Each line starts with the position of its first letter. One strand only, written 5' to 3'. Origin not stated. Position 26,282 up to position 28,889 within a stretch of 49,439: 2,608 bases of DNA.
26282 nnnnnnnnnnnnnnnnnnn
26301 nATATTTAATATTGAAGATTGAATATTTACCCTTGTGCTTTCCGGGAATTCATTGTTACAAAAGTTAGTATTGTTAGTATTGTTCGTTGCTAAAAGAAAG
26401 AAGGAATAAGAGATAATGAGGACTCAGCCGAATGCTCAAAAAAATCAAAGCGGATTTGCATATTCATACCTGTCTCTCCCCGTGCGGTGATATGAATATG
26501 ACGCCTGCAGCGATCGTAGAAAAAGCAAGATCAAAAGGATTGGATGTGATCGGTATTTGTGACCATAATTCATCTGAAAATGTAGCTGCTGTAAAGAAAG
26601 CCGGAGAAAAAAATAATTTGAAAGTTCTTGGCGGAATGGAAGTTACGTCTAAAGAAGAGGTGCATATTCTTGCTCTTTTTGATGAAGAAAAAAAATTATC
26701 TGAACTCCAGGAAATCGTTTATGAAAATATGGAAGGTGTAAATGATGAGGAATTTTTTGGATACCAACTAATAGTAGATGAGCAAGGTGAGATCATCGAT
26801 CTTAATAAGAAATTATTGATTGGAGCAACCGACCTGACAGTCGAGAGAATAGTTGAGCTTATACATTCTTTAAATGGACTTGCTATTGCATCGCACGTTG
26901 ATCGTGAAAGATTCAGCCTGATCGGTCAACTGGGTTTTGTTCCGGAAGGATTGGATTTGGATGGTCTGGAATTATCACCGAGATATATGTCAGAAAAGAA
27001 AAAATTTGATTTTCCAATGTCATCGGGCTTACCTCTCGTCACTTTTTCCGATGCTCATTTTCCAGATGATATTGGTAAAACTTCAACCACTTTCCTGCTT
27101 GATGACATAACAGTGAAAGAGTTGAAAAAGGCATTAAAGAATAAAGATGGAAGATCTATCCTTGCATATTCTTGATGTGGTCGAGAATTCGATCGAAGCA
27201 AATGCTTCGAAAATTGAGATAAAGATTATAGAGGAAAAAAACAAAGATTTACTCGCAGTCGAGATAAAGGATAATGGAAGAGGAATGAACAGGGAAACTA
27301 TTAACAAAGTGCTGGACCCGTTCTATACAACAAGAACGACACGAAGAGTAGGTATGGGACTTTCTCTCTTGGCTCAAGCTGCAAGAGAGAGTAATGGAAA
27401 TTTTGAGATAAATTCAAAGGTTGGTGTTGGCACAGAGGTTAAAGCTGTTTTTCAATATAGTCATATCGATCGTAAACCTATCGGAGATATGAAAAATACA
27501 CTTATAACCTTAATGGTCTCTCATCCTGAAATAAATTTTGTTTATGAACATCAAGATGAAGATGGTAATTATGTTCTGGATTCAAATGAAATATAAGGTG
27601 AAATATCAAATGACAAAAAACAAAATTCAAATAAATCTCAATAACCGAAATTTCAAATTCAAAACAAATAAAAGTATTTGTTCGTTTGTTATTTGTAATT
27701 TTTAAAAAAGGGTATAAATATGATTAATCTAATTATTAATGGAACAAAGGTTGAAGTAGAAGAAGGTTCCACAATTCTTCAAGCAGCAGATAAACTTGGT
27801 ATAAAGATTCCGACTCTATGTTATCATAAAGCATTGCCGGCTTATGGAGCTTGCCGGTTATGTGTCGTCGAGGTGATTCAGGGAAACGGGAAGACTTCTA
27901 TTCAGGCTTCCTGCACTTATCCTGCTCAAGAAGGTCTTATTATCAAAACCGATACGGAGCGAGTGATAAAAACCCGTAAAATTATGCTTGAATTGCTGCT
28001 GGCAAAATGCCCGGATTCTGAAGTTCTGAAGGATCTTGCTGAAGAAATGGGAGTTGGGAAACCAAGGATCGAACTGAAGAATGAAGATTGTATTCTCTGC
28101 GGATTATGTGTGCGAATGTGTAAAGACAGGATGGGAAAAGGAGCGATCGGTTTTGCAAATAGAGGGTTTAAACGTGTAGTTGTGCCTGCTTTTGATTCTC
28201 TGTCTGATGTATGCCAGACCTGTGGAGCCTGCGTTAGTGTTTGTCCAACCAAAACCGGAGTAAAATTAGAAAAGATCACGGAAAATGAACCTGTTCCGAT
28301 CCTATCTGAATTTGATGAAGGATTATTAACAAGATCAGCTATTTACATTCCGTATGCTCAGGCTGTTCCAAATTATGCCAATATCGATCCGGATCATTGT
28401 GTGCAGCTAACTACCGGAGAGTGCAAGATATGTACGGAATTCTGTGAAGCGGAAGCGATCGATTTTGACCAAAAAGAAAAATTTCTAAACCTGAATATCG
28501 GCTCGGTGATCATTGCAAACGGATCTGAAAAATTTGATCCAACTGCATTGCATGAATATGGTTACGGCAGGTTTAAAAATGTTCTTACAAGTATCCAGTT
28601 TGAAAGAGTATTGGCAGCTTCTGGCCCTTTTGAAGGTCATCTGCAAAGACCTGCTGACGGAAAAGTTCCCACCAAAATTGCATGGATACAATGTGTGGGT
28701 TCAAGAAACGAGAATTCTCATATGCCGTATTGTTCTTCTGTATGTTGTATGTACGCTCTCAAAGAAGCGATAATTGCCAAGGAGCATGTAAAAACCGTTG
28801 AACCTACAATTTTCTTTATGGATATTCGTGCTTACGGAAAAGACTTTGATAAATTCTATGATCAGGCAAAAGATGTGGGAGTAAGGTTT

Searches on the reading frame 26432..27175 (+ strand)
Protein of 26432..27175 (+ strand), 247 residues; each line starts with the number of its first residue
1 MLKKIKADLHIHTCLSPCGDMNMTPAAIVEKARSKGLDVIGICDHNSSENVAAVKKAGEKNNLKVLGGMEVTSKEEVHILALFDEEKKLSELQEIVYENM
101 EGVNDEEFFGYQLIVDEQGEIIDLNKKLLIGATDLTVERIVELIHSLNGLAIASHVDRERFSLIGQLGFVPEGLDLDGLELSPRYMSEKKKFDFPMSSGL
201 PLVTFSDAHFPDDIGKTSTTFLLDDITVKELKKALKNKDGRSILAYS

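Call 6: search_protein_families(library=pfam, proteins=[window:26432-27175:+], max_evalue=0.01)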
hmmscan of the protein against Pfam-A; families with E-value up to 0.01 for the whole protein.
window:26432-27175:+ (247 aa): 2 families
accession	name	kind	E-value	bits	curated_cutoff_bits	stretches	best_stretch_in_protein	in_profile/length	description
PF02811.25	PHP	-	1.2e-10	42.4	26.4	1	8-103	1-95/164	PHP domain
PF13263.12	PHP_C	-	3.3e-05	23.8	21.3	1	198-238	14-54/56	PHP-associated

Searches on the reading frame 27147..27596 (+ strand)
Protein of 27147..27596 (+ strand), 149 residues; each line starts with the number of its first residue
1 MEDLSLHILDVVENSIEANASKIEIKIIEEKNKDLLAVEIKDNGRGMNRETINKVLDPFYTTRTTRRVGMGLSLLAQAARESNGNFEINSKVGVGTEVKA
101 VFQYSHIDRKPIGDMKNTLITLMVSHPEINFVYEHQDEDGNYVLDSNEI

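Call 6: search_protein_families(library=pfam, proteins=[window:27147-27596:+], max_evalue=0.01)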
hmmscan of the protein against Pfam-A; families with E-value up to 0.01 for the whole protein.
window:27147-27596:+ (149 aa): 3 families
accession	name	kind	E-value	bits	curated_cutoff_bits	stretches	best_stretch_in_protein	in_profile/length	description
PF02518.31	HATPase_c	-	1.5e-16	61.2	26.4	1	7-102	9-107/111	Histidine kinase-, DNA gyrase B-, and HSP90-like ATPase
PF13589.12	HATPase_c_3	-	3.2e-10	40.6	25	1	8-71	7-76/137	Histidine kinase-, DNA gyrase B-, and HSP90-like ATPase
PF14501.12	HATPase_c_5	-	7.9e-05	22.9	22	1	2-91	4-91/102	GHKL domain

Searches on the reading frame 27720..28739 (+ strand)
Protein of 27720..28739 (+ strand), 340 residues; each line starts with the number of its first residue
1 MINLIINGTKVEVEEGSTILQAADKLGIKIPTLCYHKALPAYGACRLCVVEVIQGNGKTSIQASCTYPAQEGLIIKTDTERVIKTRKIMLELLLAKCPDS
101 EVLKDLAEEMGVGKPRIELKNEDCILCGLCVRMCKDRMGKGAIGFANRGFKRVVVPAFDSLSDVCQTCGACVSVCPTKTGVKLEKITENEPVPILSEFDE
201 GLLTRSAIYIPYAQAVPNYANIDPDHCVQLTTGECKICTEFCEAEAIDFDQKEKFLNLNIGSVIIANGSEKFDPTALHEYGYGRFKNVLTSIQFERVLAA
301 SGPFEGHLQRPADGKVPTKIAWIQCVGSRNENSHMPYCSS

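Call 37: find_related_loci(query=A3, collection=metagenome_contigs, flank=10000)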
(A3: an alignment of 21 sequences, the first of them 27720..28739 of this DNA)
Query A3 (340 aa) in metagenome_contigs; peptide patterns used: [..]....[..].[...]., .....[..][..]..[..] (x = any residue, [..] = any of these).
600 stretches matched a pattern (row limit reached: there are more); 373 encode a relative of the query (tblastn E <= 1e-3); the best 80 are kept; 80 distinct loci.
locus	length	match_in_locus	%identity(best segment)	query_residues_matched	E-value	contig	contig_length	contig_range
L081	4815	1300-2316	68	1-340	5e-166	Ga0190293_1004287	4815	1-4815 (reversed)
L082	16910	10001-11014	63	1-340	3e-145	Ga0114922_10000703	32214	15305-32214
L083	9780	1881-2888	58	1-340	4e-135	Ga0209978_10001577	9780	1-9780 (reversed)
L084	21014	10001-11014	57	1-340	1e-131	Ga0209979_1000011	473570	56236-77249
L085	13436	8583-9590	57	1-340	1e-131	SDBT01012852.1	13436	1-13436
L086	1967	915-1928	56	1-340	3e-140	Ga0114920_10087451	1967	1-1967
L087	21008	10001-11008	58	1-340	3e-130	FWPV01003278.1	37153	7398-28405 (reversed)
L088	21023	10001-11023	57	1-340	9e-130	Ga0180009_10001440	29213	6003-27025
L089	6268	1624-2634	57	1-340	4e-129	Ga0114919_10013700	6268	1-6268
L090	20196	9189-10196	58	1-340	1e-128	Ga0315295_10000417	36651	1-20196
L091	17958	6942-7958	69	1-340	3e-164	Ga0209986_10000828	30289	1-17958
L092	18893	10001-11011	54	1-340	5e-127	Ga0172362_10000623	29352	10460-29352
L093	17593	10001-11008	56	1-340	1e-126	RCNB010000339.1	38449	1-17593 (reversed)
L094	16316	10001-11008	56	1-340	8e-126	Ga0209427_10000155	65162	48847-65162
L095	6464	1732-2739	56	1-340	1e-125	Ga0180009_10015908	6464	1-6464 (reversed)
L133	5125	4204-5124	51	2-306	3e-104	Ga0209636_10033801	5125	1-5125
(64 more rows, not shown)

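Call 51: find_homologous_proteins(query=L133:3319-5124:+, max_evalue=1e-30)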
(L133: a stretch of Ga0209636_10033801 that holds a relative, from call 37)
Query L133:3319-5124:+ (602 aa): 8000 proteins with E <= 1e-30 among 8000 candidates; the best 120 are listed.
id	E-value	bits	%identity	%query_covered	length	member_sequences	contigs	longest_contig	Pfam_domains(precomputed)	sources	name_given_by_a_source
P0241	1.5e-292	990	72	100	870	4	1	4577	PF14697.12,PF13450.13,PF07992.21,PF12837.13,PF13484.12,PF12838.13,PF13534.12,PF22117.3,PF12800.13,PF12831.14,PF13510.12,PF12797.13,PF00890.31,PF00037.33,PF25160.2,PF13237.12,PF13183.12,PF13187.12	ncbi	-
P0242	2.9e-292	989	71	100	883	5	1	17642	PF14697.12,PF13450.13,PF07992.21,PF12837.13,PF13484.12,PF12838.13,PF13534.12,PF12831.14,PF01266.31,PF13510.12,PF12797.13,PF00890.31,PF00037.33,PF25160.2,PF13237.12,PF13183.12,PF13187.12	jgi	-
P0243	1.1e-213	729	70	76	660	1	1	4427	PF14697.12,PF07992.21,PF12837.13,PF13484.12,PF12838.13,PF12831.14,PF13510.12,PF12797.13,PF00037.33,PF13237.12,PF13183.12,PF13187.12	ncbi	-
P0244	7.2e-205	700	66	77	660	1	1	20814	PF14697.12,PF07992.21,PF12837.13,PF13484.12,PF12838.13,PF12831.14,PF13510.12,PF12797.13,PF00037.33,PF13237.12,PF13183.12,PF13187.12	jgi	jgi:heterodisulfide reductase subunit A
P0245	5.6e-202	691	65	77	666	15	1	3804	PF14697.12,PF00111.33,PF07992.21,PF12837.13,PF13484.12,PF12838.13,PF12831.14,PF13510.12,PF00037.33,PF13237.12,PF13183.12,PF13187.12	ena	-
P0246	3.4e-184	632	78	42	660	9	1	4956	PF14697.12,PF07992.21,PF12837.13,PF13484.12,PF12838.13,PF12831.14,PF12797.13,PF00890.31,PF00037.33,PF25160.2,PF13237.12,PF13187.12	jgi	-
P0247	1.1e-182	627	58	51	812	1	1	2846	PF14697.12,PF13450.13,PF00111.33,PF07992.21,PF00070.34,PF13484.12,PF12838.13,PF13454.13,PF22117.3,PF12831.14,PF01266.31,PF13510.12,PF00890.31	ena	-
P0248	1.9e-181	623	77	42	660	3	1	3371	PF14697.12,PF13450.13,PF07992.21,PF12837.13,PF13484.12,PF12838.13,PF12831.14,PF01266.31,PF12797.13,PF00890.31,PF00037.33,PF25160.2,PF13237.12,PF13187.12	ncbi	ncbi:Ferredoxin-type protein NapF [subsurface metagenome]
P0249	2.6e-180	619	72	45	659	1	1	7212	PF14697.12,PF17179.10,PF07992.21,PF12837.13,PF13484.12,PF12838.13,PF12831.14,PF12797.13,PF00037.33,PF25160.2,PF13237.12,PF13187.12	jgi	jgi:heterodisulfide reductase subunit A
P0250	2.3e-179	616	71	45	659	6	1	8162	PF14697.12,PF17179.10,PF13450.13,PF07992.21,PF12837.13,PF13484.12,PF12838.13,PF12831.14,PF12797.13,PF00890.31,PF00037.33,PF25160.2,PF13237.12,PF13187.12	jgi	-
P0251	4.4e-179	615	78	42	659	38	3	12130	PF13450.13,PF07992.21,PF12837.13,PF13484.12,PF12838.13,PF12831.14,PF01266.31,PF00890.31,PF00037.33,PF25160.2,PF13237.12,PF13187.12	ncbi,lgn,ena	ncbi:MAG: CoB--CoM heterodisulfide reductase iron-sulfur subunit A family protein [Dehalococcoidia b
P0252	2.1e-178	613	71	45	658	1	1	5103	PF14697.12,PF17179.10,PF07992.21,PF12837.13,PF13484.12,PF12838.13,PF12831.14,PF12797.13,PF00037.33,PF25160.2,PF13237.12,PF13187.12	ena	-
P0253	2.3e-177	609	70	45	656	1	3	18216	PF14697.12,PF07992.21,PF12837.13,PF13484.12,PF12838.13,PF12831.14,PF01266.31,PF12797.13,PF00890.31,PF00037.33,PF25160.2,PF13237.12,PF13187.12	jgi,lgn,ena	-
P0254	1.5e-176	607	72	44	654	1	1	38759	PF14697.12,PF17179.10,PF07992.21,PF12837.13,PF13484.12,PF12838.13,PF12831.14,PF12797.13,PF00037.33,PF25160.2,PF13237.12,PF13187.12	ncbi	-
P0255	2.8e-176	606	72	44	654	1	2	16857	PF14697.12,PF17179.10,PF07992.21,PF12837.13,PF13484.12,PF12838.13,PF12831.14,PF12797.13,PF00037.33,PF25160.2,PF13237.12,PF13187.12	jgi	-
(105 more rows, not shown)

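Call 58: find_encoding_contigs(protein=P0244, flank=8000, max_places=3)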
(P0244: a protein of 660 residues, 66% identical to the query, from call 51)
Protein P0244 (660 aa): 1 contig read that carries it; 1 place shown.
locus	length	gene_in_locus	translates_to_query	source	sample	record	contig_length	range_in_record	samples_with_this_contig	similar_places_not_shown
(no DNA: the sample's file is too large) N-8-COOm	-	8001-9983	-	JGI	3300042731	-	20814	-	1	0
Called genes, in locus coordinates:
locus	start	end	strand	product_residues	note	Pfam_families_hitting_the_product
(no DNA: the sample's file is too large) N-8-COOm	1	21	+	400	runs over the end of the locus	PF13433:Peripla_BP_5, PF13458:Peripla_BP_6, PF01094:ANF_receptor (faint)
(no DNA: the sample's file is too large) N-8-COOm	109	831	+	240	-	PF00005:ABC_tran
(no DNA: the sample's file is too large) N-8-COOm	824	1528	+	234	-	PF13476:AAA_23 (faint), PF13514:AAA_27 (faint), PF00005:ABC_tran, PF13304:AAA_21 (faint)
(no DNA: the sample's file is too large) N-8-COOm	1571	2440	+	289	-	PF02653:BPD_transp_2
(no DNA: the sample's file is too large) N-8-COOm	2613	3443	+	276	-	PF02653:BPD_transp_2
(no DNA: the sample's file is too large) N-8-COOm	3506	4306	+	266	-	PF00106:adh_short, PF08659:KR, PF13561:adh_short_C2, PF23441:SDR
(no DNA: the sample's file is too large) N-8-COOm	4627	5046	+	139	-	PF12838:Fer4_7 (faint), PF12837:Fer4_6 (faint), PF13247:Fer4_11, PF00037:Fer4 (faint), PF25160:LdpA_Fe-S-bd (weak), PF13187:Fer4_9 (faint)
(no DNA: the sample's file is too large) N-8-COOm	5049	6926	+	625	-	PF02730:AFOR_N, PF01314:AFOR_C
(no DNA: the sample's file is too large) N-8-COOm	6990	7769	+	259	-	PF00106:adh_short, PF08659:KR, PF13561:adh_short_C2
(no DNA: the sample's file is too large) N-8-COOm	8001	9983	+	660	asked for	PF07992:Pyr_redox_2 (faint), PF12831:FAD_oxidored, PF13510:Fer2_4, PF14697:Fer4_21 (weak), PF12838:Fer4_7 (weak), PF13183:Fer4_8 (weak), PF00037:Fer4 (weak), PF12838:Fer4_7 (weak), +5 more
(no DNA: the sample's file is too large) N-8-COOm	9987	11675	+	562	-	PF00890:FAD_binding_2 (weak), PF01266:DAO (weak), PF07992:Pyr_redox_2, PF13450:NAD_binding_8, PF12838:Fer4_7, PF13187:Fer4_9, PF13237:Fer4_10, PF14697:Fer4_21, +8 more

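Call 59: find_encoding_contigs(protein=P0242, flank=8000, max_places=3)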
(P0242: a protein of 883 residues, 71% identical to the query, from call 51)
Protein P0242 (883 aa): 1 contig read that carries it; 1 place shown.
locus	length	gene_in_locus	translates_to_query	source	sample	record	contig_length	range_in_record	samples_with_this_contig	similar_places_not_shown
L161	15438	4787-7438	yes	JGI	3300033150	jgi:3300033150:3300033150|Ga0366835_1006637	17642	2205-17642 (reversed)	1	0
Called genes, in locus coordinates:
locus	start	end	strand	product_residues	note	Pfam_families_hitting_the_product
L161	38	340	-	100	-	PF01084:Ribosomal_S18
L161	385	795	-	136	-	PF00436:SSB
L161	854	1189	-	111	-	PF01250:Ribosomal_S6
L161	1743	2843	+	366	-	PF00155:Aminotran_1_2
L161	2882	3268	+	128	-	PF01042:Ribonuc_L-PSP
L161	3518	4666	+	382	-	PF12838:Fer4_7, PF13183:Fer4_8, PF13187:Fer4_9, PF13237:Fer4_10, PF13534:Fer4_17, PF02754:CCG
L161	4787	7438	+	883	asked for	PF00890:FAD_binding_2 (weak), PF01266:DAO (weak), PF12831:FAD_oxidored, PF13510:Fer2_4, PF14697:Fer4_21, PF12838:Fer4_7, PF00037:Fer4, PF12838:Fer4_7, +12 more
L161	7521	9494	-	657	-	PF00037:Fer4 (faint), PF12838:Fer4_7 (weak), PF13187:Fer4_9 (weak), PF13237:Fer4_10 (weak), PF02906:Fe_hyd_lg_C, PF04060:FeS, PF00512:HisKA, PF02518:HATPase_c, +2 more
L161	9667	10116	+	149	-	PF00072:Response_reg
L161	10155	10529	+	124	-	PF00072:Response_reg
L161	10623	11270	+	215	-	PF02662:FlpD, PF00374:NiFeSe_Hases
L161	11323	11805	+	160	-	PF01750:HycI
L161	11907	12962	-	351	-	PF00578:AhpC-TSA, PF08534:Redoxin, PF00085:Thioredoxin (faint), PF13098:Thioredoxin_2, PF13905:Thioredoxin_8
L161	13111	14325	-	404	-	PF04422:FrhB_FdhB_N, PF04432:FrhB_FdhB_C, PF12838:Fer4_7 (faint), PF13187:Fer4_9 (faint)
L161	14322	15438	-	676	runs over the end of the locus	PF04879:Molybdop_Fe4S4, PF00384:Molybdopterin, PF01568:Molydop_binding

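Call 65: predict_structure(alignment_id=A5)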
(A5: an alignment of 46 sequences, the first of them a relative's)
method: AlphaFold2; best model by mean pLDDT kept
length: 660 residues; sequences in the alignment: 46
mean_pLDDT: 74.6   pTM: 0.62
mean pLDDT of the five models: 74.6, 71.9, 71.9, 70.2, 68.3
residues with pLDDT >= 90: 199; 70-90: 261; 50-70: 71; < 50: 129
segments of 3 or more residues with pLDDT < 50: 40-54, 119-149, 190-194, 272-311, 320-336, 338-340, 344-358
pLDDT, mean of each block of 10 residues (from residue 1): 91 89 97 77 39 53 84 94 94 94 80 60 26 28 39 94 89 91 67 62 91 84 95 88 75 87 77 38 32 32 40 54 43 47 46 43 65 80 83 87 94 94 84 90 81 62 87 92 76 78 83 90 67 87 92 88 93 95 87 89 86 64 87 71 87 85
secondary structure, 60 per line:
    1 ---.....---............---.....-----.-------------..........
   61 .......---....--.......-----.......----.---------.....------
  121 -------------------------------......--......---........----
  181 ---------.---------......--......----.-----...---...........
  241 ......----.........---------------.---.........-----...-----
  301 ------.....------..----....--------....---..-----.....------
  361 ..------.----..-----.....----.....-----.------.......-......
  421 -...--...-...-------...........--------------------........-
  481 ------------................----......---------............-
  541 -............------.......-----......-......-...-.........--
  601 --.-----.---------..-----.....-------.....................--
elements in order (helices of 4 or more, strands of 3 or more residues): E4-8 H12-23 E27-31 H51-67 E71-74 E77-83 E89-95 H110-114 E152-157 E160-165 H170-176 E200-205 E208-213 E224-226 H230-246 H251-259 H279-287 H307-311 H324-327 H336-339 H350-354 H381-385 H390-394 E407-413 E415-420 E422-424 E441-443 H444-451 E472-479 H493-508 E513-518 H528-539 E542-553 E560-566 E572-577 E579-584 E586-588 H590-598 E626-630 H638-658

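Call 67: fold_search(model_id=the predicted structure, library=pdb)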
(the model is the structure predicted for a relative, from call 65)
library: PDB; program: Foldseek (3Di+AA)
matches with E <= 10: 1882; with E <= 0.001: 571
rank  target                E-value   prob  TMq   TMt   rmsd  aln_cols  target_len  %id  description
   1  8rvu_a                7.7e-46  1.00  0.60  0.91   5.9       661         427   31  CryoEM structure of the Elp-Hdr complex of Methanothermobacter marburgensis state 2 (composite structure) (released 2025-05-14)
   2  8rwn_A                8.1e-46  1.00  0.60  0.91   5.9       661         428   31  CryoEM structure of the Hdr(ABC)2 subunits of the Elp-Hdr complex of Methanothermobacter marburgensis (released 2025-05-14)
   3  8rvy_A                2.8e-45  1.00  0.60  0.62   5.2       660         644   32  CryoEM structure of the Elp-Hdr complex of Methanothermobacter marburgensis state 1 (composite structure) (released 2025-05-14)
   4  8rvu_A                3.3e-45  1.00  0.60  0.61   7.8       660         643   31  CryoEM structure of the Elp-Hdr complex of Methanothermobacter marburgensis state 2 (composite structure) (released 2025-05-14)
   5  5odh_A                3.9e-45  1.00  0.60  0.61   4.3       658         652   34  Heterodisulfide reductase / [NiFe]-hydrogenase complex from Methanothermococcus thermolithotrophicus soaked with heter (released 2017-08-30)
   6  5odc_A                4.1e-45  1.00  0.59  0.60   5.1       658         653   34  Heterodisulfide reductase / [NiFe]-hydrogenase complex from Methanothermococcus thermolithotrophicus at 2.3 A resoluti (released 2017-08-30)
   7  5odi_A                5.4e-45  1.00  0.59  0.60   5.1       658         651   34  Heterodisulfide reductase / [NiFe]-hydrogenase complex from Methanothermococcus thermolithotrophicus cocrystallized wi (released 2017-08-30)
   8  7bke_A                7.2e-41  1.00  0.60  0.87   5.8       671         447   27  Formate dehydrogenase - heterodisulfide reductase - formylmethanofuran dehydrogenase complex from Methanospirillum hun (released 2021-09-29)
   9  7bkb_A                1.6e-40  1.00  0.60  0.60   5.8       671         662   27  Formate dehydrogenase - heterodisulfide reductase - formylmethanofuran dehydrogenase complex from Methanospirillum hun (released 2021-09-29)
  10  7bkd_A                1.2e-39  1.00  0.59  0.59   5.8       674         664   27  Formate dehydrogenase - heterodisulfide reductase - formylmethanofuran dehydrogenase complex from Methanospirillum hun (released 2021-09-29)
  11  7bkd_a                3.8e-39  1.00  0.58  0.84  12.1       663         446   28  Formate dehydrogenase - heterodisulfide reductase - formylmethanofuran dehydrogenase complex from Methanospirillum hun (released 2021-09-29)
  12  6tjr_A                3.6e-24  1.00  0.47  0.89   8.2       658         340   16  Structure of HdrA-like subunit from Hyphomicrobium denitrificans (released 2020-08-19)
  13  9bov_A                3.1e-16  1.00  0.25  0.15  25.6       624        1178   17  Structure of electron bifurcating Nfn-ABC complexed with NAD from Caldicellulosiruptor saccharolyticus (released 2025-03-05)
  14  9n5u_A                9.4e-15  1.00  0.26  0.19  24.2       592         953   16  Structure of the Thermococcus sibiricus NfnABC complex (released 2025-05-07)
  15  8oh5_C                1.3e-14  1.00  0.24  0.15  25.6       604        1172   14  Cryo-EM structure of the electron bifurcating transhydrogenase StnABC complex from Sporomusa Ovata (state 2) (released 2023-09-13)
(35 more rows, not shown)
